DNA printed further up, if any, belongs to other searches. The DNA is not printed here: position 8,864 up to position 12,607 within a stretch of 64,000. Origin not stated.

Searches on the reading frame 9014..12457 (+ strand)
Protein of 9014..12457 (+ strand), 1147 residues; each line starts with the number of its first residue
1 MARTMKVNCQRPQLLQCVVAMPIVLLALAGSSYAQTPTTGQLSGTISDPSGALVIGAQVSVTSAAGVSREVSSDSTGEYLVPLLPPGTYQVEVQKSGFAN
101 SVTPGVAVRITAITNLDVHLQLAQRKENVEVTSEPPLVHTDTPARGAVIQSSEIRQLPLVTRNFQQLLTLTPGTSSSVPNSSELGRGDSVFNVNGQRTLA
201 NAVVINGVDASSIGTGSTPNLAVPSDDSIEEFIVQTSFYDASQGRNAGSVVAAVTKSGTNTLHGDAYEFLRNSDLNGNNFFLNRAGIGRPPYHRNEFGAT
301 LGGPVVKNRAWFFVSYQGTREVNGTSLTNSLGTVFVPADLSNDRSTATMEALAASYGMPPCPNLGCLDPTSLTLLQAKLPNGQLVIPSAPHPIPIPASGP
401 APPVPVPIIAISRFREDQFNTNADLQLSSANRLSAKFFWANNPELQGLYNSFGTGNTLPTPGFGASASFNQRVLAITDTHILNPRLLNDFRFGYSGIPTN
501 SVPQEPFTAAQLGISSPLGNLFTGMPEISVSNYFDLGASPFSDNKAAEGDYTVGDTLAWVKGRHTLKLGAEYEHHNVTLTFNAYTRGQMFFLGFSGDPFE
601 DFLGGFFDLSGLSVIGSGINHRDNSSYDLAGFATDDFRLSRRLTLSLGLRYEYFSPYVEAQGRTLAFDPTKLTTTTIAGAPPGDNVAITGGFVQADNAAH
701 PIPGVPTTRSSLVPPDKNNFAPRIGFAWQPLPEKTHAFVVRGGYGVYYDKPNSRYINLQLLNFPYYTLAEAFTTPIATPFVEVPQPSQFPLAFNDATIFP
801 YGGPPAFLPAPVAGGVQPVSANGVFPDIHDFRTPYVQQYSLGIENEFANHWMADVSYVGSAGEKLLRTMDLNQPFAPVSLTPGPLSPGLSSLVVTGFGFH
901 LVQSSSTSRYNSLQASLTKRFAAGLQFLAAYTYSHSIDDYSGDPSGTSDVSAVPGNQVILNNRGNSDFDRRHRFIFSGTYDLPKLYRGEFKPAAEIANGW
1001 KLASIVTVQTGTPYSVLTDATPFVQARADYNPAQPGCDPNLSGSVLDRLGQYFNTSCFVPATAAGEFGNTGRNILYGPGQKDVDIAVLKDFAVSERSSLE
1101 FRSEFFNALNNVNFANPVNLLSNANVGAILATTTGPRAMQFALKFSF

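Call 31: search_protein_families(library=pfam, proteins=[window:9014-12457:+], max_evalue=0.001)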
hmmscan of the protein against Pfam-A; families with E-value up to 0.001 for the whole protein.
window:9014-12457:+ (1147 aa): 4 families
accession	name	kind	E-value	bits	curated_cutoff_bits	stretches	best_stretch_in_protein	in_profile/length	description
PF25183.1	OMP_b-brl_4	-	2.1e-195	652.1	30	1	254-1140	1-838/838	Outer membrane beta barrel domain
PF13620.12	CarboxypepD_reg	-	1.4e-17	64.2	32.3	1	41-121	1-82/82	Carboxypeptidase regulatory-like domain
PF13715.12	CarbopepD_reg_2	-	4.9e-05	23.7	32.2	1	42-129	1-83/88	CarboxypepD_reg-like domain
PF07715.20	Plug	-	7.5e-05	23.6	23.9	1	141-247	4-103/107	TonB-dependent Receptor Plug Domain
